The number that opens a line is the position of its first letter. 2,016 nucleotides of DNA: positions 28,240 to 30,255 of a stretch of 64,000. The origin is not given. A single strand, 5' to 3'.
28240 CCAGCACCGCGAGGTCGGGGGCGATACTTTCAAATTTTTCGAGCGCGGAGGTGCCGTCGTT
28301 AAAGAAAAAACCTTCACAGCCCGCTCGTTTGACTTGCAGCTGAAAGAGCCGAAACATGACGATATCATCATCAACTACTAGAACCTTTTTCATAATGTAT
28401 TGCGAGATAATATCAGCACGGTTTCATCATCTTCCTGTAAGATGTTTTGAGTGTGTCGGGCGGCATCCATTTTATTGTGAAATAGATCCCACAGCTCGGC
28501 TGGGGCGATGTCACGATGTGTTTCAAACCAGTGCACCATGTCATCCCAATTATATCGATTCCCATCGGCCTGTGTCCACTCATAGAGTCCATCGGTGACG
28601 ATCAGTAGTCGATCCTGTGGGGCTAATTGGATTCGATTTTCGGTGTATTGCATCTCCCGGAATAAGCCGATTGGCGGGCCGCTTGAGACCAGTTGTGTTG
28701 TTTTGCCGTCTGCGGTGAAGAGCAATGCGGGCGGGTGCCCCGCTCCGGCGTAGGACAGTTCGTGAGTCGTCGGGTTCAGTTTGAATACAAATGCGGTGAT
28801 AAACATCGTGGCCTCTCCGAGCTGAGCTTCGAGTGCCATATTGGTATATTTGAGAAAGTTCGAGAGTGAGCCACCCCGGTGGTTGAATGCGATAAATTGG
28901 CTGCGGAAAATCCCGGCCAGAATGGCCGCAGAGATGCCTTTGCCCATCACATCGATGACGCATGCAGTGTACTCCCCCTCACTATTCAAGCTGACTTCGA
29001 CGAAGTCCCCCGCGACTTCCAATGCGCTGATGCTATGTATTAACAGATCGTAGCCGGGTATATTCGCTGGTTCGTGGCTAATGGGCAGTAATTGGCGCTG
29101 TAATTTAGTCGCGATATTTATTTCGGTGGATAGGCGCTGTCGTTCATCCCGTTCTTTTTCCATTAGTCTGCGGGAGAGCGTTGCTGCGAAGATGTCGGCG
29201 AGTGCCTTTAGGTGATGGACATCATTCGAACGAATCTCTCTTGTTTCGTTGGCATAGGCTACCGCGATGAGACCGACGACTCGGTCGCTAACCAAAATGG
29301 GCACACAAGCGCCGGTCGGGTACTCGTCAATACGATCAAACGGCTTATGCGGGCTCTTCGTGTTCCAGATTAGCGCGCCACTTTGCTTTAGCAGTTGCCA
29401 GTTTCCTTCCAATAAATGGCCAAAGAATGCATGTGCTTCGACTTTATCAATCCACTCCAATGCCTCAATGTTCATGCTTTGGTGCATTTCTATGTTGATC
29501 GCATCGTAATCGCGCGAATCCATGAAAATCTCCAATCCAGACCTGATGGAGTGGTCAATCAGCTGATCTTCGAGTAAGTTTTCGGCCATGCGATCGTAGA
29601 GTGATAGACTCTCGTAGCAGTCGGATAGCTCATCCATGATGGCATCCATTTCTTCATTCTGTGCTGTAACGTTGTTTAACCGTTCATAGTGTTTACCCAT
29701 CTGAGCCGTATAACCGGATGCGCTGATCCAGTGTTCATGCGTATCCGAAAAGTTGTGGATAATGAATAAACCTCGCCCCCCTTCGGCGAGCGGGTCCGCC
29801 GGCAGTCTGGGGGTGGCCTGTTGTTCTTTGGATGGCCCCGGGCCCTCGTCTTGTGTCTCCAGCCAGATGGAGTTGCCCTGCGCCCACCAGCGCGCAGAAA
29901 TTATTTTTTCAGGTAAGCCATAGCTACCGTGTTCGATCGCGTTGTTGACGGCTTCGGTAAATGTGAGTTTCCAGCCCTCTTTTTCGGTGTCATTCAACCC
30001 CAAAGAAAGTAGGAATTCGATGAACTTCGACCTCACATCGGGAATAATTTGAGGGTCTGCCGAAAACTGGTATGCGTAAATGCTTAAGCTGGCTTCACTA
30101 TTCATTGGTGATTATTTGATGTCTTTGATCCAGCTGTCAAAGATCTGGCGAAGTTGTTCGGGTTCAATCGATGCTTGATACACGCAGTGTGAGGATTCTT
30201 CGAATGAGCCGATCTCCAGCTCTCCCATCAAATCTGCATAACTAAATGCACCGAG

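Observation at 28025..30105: Single polypeptide combining an RsbW-like STAS kinase, a GAF-like sensor and a PP2C phosphatase, translationally coupled to a receiver, inside a glycan operon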

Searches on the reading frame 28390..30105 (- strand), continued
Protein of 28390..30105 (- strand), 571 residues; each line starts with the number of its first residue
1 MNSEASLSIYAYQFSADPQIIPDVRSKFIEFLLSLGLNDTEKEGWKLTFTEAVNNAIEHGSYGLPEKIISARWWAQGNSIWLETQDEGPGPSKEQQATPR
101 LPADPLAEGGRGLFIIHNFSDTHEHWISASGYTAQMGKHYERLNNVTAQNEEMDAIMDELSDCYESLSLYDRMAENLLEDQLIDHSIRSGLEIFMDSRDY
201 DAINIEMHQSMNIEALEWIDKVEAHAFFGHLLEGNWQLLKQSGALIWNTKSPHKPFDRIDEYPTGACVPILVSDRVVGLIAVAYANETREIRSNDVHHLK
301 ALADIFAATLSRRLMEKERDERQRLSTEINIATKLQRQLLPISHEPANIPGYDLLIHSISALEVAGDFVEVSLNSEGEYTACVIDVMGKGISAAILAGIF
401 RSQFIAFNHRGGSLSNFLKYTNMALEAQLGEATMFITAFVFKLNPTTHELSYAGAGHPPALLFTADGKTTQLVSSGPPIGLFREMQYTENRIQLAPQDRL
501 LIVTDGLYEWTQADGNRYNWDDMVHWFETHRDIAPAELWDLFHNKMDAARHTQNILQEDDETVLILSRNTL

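Call 44: fold_search(model_id=the predicted structure, library=pdb)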
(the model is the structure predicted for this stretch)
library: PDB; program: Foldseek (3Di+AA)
matches with E <= 10: 1115; with E <= 0.001: 257
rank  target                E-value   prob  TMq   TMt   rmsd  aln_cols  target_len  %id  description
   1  3f79_F                8.1e-13  1.00  0.31  0.69   7.3       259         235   22  Structure of pseudo-centered cell crystal form of the C-terminal phosphatase domain of P. aeruginosa RssB (released 2009-11-24)
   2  3eq2_A                1.5e-12  1.00  0.33  0.49   5.8       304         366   19  Structure of Hexagonal Crystal form of Pseudomonas aeruginosa RssB (released 2009-10-20)
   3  3f79_B                2.7e-12  1.00  0.32  0.73   5.0       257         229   23  Structure of pseudo-centered cell crystal form of the C-terminal phosphatase domain of P. aeruginosa RssB (released 2009-11-24)
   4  3f79_C                3.6e-12  1.00  0.34  0.77   4.7       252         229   21  Structure of pseudo-centered cell crystal form of the C-terminal phosphatase domain of P. aeruginosa RssB (released 2009-11-24)
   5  3f7a_B                4.6e-12  1.00  0.34  0.50   7.6       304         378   21  Structure of Orthorhombic crystal form of Pseudomonas aeruginosa RssB (released 2009-11-24)
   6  3f79_D                6.1e-12  1.00  0.30  0.69   7.2       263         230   21  Structure of pseudo-centered cell crystal form of the C-terminal phosphatase domain of P. aeruginosa RssB (released 2009-11-24)
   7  3f79_E                6.4e-12  1.00  0.32  0.70   5.2       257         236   21  Structure of pseudo-centered cell crystal form of the C-terminal phosphatase domain of P. aeruginosa RssB (released 2009-11-24)
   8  6k4e_B                7.5e-12  1.00  0.37  0.81   3.5       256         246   20  SiaA-PP2C domain of Pseudomonas aeruginosa (released 2019-06-26)
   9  3ke6_A                1.3e-11  1.00  0.33  0.52   3.5       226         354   24  The crystal structure of the RsbU and RsbW domains of Rv1364c from Mycobacterium tuberculosis (released 2010-11-10)
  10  3eq2_B                1.5e-11  1.00  0.34  0.49   6.5       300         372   22  Structure of Hexagonal Crystal form of Pseudomonas aeruginosa RssB (released 2009-10-20)
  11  6k4e_A                1.6e-11  1.00  0.36  0.77   3.7       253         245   19  SiaA-PP2C domain of Pseudomonas aeruginosa (released 2019-06-26)
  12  3ke6_B                1.8e-11  1.00  0.33  0.52   3.5       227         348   24  The crystal structure of the RsbU and RsbW domains of Rv1364c from Mycobacterium tuberculosis (released 2010-11-10)
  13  3es2_A                1.9e-11  1.00  0.32  0.74   5.0       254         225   21  Structure of the C-terminal phosphatase domain of P. aeruginonsa RssB (released 2009-10-20)
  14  3w40_A                5.6e-11  1.00  0.31  0.83   3.1       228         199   15  Crystal structure of RsbX in complex with magnesium in space group P1 (released 2014-01-22)
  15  5ucg_B                9.1e-11  1.00  0.32  0.52  32.4       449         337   12  Structure of the PP2C Phosphatase Domain and a Fragment of the Regulatory Domain of the Cell Fate Determinant SpoIIE f (released 2017-05-31)
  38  1th8_A                6.7e-09  1.00  0.21  0.85   2.8       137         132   28  Crystal Structures of the ADP and ATP bound forms of the Bacillus Anti-sigma factor SpoIIAB in complex with the Anti-a (released 2004-06-15)
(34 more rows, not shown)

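Call 45: list_cluster_members(proteins=[window:28390-30105:-, window:28025-28393:-, window:124-423:+, P0121])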
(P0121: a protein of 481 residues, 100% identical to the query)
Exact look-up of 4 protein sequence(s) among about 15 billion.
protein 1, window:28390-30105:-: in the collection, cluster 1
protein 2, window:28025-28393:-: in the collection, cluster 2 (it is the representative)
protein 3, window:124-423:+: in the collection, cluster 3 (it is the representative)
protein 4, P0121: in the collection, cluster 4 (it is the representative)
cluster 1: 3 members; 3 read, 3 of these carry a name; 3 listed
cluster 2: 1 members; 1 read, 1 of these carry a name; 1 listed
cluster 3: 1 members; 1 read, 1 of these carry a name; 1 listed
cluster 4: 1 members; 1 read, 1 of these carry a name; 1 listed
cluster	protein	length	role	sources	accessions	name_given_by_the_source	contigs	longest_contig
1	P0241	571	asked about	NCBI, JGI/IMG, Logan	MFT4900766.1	MAG: serine phosphatase RsbU (regulator of sigma subunit)/anti-sigma regulatory factor ... | serine phosphatase RsbU (regulator of sigma subunit)/anti-sigma regulatory factor ...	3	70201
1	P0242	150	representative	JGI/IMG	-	anti-sigma regulatory factor (Ser/Thr protein kinase)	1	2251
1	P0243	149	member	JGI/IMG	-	serine phosphatase RsbU (regulator of sigma subunit)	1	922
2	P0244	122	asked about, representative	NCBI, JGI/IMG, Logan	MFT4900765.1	MAG: CheY-like chemotaxis protein [Lentimonas sp.] | CheY-like chemotaxis protein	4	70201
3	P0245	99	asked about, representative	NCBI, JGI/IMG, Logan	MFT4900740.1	MAG: anti-sigma B factor antagonist [Lentimonas sp.] | anti-sigma B factor antagonist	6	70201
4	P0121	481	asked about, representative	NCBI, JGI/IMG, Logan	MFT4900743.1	MAG: N-acetylglucosaminyldiphosphoundecaprenol N-acetyl-beta-D-mannosaminyltransferase ... | N-acetylglucosaminyldiphosphoundecaprenol N-acetyl-beta-D-mannosaminyltransferase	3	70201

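Call 47: find_encoding_contigs(protein=P0119, flank=10000, max_places=1)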
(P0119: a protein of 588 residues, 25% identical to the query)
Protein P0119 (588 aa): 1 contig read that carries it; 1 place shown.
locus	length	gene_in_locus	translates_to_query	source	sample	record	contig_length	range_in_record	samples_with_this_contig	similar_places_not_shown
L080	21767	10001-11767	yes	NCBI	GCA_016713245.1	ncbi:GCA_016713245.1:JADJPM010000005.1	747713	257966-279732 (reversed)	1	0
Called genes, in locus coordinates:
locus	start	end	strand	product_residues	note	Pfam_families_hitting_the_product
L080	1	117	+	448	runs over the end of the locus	PF00072:Response_reg, PF01078:Mg_chelatase (faint), PF00158:Sigma54_activat, PF14532:Sigma54_activ_2, PF00004:AAA, PF07728:AAA_5, PF25601:AAA_lid_14, PF02954:HTH_8 (weak), +1 more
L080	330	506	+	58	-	-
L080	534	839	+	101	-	-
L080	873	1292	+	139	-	PF07332:Phage_holin_3_6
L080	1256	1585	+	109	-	-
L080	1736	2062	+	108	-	PF01381:HTH_3 (faint)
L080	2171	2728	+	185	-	PF07700:HNOB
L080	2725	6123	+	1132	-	PF07701:HNOBA, PF00989:PAS, PF08448:PAS_4, PF13426:PAS_9, PF13185:GAF_2, PF00989:PAS, PF08448:PAS_4, PF13426:PAS_9, +7 more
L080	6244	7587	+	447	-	PF13439:Glyco_transf_4, PF13579:Glyco_trans_4_4 (weak), PF13524:Glyco_trans_1_2 (faint), PF00534:Glycos_transf_1, PF13692:Glyco_trans_1_4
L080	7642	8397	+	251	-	PF02397:Bac_transf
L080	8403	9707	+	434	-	PF00132:Hexapep (faint), PF25087:GMPPB_C, PF02397:Bac_transf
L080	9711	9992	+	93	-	PF01740:STAS, PF13466:STAS_2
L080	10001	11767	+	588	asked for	PF13581:HATPase_c_2, PF07228:SpoIIE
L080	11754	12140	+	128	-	PF00072:Response_reg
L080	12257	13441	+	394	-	PF01663:Phosphodiest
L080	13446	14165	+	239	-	PF05050:Methyltransf_21 (weak)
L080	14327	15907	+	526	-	PF01554:MatE, PF01943:Polysacc_synt, PF13440:Polysacc_synt_3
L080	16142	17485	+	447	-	PF13439:Glyco_transf_4, PF13579:Glyco_trans_4_4, PF20706:GT4-conflict, PF00534:Glycos_transf_1, PF13692:Glyco_trans_1_4, PF13524:Glyco_trans_1_2 (weak)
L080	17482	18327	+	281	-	PF00535:Glycos_transf_2, PF10111:Glyco_tranf_2_2 (faint), PF13641:Glyco_tranf_2_3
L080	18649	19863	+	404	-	PF13439:Glyco_transf_4, PF13579:Glyco_trans_4_4, PF20706:GT4-conflict, PF00534:Glycos_transf_1, PF13692:Glyco_trans_1_4, PF13524:Glyco_trans_1_2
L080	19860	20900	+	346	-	-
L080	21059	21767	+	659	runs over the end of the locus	PF00534:Glycos_transf_1, PF13692:Glyco_trans_1_4, PF13524:Glyco_trans_1_2 (weak), PF03808:Glyco_tran_WecG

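Call 48: find_encoding_contigs(protein=P0085, flank=10000, max_places=1)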
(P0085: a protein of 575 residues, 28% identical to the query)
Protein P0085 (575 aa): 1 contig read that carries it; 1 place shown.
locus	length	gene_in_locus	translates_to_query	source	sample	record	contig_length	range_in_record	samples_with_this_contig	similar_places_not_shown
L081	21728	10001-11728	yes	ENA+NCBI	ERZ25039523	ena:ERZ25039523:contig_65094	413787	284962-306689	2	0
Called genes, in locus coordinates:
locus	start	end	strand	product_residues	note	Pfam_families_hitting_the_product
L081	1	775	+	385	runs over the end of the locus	PF13439:Glyco_transf_4, PF13579:Glyco_trans_4_4, PF20706:GT4-conflict, PF00534:Glycos_transf_1, PF13692:Glyco_trans_1_4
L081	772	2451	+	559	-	-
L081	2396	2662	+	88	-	-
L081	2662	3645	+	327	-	PF02563:Poly_export, PF10531:SLBB (faint), PF22461:SLBB_2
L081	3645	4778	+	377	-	PF02563:Poly_export, PF10531:SLBB (weak), PF22461:SLBB_2, PF10531:SLBB (weak), PF22461:SLBB_2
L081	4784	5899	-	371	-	-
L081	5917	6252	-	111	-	PF01740:STAS, PF13466:STAS_2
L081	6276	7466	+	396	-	PF13439:Glyco_transf_4, PF00534:Glycos_transf_1, PF13692:Glyco_trans_1_4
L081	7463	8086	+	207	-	PF00485:PRK, PF13238:AAA_18 (weak)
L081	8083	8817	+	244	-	PF02397:Bac_transf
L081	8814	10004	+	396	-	PF00132:Hexapep (faint), PF25087:GMPPB_C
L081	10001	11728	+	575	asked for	PF13581:HATPase_c_2, PF13185:GAF_2 (weak), PF07228:SpoIIE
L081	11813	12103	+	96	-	PF00072:Response_reg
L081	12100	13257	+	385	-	PF01663:Phosphodiest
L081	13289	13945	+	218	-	PF01243:PNPOx_N, PF10590:PNP_phzG_C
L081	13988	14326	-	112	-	-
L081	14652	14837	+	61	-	PF01757:Acyl_transf_3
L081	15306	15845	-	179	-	-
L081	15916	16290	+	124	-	PF01261:AP_endonuc_2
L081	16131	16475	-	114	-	-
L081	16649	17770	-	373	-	PF07143:AttH, PF17186:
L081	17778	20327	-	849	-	PF02687:FtsX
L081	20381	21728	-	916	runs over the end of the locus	PF08335:GlnD_UR_UTase, PF27444:GlnD_3rd, PF01842:ACT (faint), PF24931:ACT_ACR9_3rd (weak)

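Call 52: search_dna_similar(query=window:28390-30105:-, collection=plasmids, mode=protein, max_evalue=0.00001, max_rows=25)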
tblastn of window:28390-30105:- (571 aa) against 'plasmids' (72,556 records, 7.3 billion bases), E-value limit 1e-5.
Records with a match: 175; places in all: 290; records where one place covers at least 80% of the query: 0.
Best place of each record, by identity: <60% 175.
By first word of the organism name: Streptomyces 97; Pantoea 8; Aminobacter 6; Deinococcus 4; Leptospira 4; Nitratidesulfovibrio 4; Acinetobacter 4; Kitasatospora 3; Nostoc 3; Embleya 2; and 33 more.
By predicted mobility (MOB-suite, as given by PLSDB): non-mobilizable 128; mobilizable 42; conjugative 5.
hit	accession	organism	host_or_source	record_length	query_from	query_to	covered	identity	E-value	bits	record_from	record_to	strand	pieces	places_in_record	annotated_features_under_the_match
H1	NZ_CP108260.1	Streptomyces sp. NBC_00055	-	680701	244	567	57%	28.3%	2e-13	81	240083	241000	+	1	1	SpoIIE family protein phosphatase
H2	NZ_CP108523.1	Streptomyces sp. NBC_01230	-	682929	244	567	57%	28.3%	2e-13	81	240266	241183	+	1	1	SpoIIE family protein phosphatase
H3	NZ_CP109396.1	Streptomyces sp. NBC_01527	-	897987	244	567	57%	28.3%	2e-13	81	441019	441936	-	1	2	SpoIIE family protein phosphatase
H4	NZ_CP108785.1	Embleya sp. NBC_00888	-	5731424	259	565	54%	29.8%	2e-16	91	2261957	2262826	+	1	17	none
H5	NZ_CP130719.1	Streptomyces sp. NBC_01334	-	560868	266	570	53%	29.8%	2e-13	81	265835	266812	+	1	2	GAF domain-containing SpoIIE family protein phosphatase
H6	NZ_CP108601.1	Streptomyces sp. NBC_01176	-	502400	180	566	68%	23.4%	1e-9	69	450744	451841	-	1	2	SpoIIE family protein phosphatase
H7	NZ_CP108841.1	Streptomyces chartreusis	-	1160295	172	509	59%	26.7%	2e-11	75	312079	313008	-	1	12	none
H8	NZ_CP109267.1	Streptomyces sp. NBC_01643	-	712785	253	566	55%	28.4%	4e-15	87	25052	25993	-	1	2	SpoIIE family protein phosphatase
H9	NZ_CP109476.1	Streptomyces sp. NBC_01455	-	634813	150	509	63%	24.7%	2e-6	59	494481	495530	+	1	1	GAF domain-containing SpoIIE family protein phosphatase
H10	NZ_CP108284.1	Streptomyces atratus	-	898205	244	568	57%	27.3%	1e-13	82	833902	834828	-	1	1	SpoIIE family protein phosphatase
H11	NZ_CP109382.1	Streptomyces atratus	-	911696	244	568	57%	27.3%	1e-13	82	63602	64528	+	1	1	SpoIIE family protein phosphatase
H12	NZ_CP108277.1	Streptomyces atratus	-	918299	244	568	57%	27.3%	1e-13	82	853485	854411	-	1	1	SpoIIE family protein phosphatase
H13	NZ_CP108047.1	Streptomyces sp. NBC_00289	-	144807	266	570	53%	29.0%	3e-15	87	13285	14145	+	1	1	SpoIIE family protein phosphatase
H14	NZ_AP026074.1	Streptomyces nigrescens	-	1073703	240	565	57%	26.2%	1e-7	63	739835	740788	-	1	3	none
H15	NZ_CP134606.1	Streptomyces sp. ITFR-21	Ips typographus,whole organism,Ips ...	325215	134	467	58%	25.1%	4e-6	58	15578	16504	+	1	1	SpoIIE family protein phosphatase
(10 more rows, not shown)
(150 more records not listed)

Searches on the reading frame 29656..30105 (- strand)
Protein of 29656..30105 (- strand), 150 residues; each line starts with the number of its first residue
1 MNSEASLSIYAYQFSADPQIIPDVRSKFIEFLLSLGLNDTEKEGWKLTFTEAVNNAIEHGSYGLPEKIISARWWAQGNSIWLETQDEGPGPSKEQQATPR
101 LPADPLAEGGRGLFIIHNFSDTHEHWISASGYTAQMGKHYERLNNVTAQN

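Call 73: search_solved_structures(query=window:29656-30105:-, max_evalue=0.01, show_alignments=3)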
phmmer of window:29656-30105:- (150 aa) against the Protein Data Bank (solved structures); distinct sequences matched with E-value up to 0.01: 5.
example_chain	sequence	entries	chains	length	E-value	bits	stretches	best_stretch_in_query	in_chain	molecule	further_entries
1til_A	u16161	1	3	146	1.4e-05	28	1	14-139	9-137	Anti-sigma F factor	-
1l0o_A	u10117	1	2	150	1.5e-05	27.9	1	14-139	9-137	Anti-sigma F factor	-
1th8_A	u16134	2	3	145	2e-05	27.5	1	14-122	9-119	Anti-sigma F factor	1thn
1tid_A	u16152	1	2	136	3.2e-05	26.8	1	14-121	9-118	Anti-sigma F factor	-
6m36_A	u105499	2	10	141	0.00019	24.4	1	15-139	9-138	Serine-protein kinase RsbW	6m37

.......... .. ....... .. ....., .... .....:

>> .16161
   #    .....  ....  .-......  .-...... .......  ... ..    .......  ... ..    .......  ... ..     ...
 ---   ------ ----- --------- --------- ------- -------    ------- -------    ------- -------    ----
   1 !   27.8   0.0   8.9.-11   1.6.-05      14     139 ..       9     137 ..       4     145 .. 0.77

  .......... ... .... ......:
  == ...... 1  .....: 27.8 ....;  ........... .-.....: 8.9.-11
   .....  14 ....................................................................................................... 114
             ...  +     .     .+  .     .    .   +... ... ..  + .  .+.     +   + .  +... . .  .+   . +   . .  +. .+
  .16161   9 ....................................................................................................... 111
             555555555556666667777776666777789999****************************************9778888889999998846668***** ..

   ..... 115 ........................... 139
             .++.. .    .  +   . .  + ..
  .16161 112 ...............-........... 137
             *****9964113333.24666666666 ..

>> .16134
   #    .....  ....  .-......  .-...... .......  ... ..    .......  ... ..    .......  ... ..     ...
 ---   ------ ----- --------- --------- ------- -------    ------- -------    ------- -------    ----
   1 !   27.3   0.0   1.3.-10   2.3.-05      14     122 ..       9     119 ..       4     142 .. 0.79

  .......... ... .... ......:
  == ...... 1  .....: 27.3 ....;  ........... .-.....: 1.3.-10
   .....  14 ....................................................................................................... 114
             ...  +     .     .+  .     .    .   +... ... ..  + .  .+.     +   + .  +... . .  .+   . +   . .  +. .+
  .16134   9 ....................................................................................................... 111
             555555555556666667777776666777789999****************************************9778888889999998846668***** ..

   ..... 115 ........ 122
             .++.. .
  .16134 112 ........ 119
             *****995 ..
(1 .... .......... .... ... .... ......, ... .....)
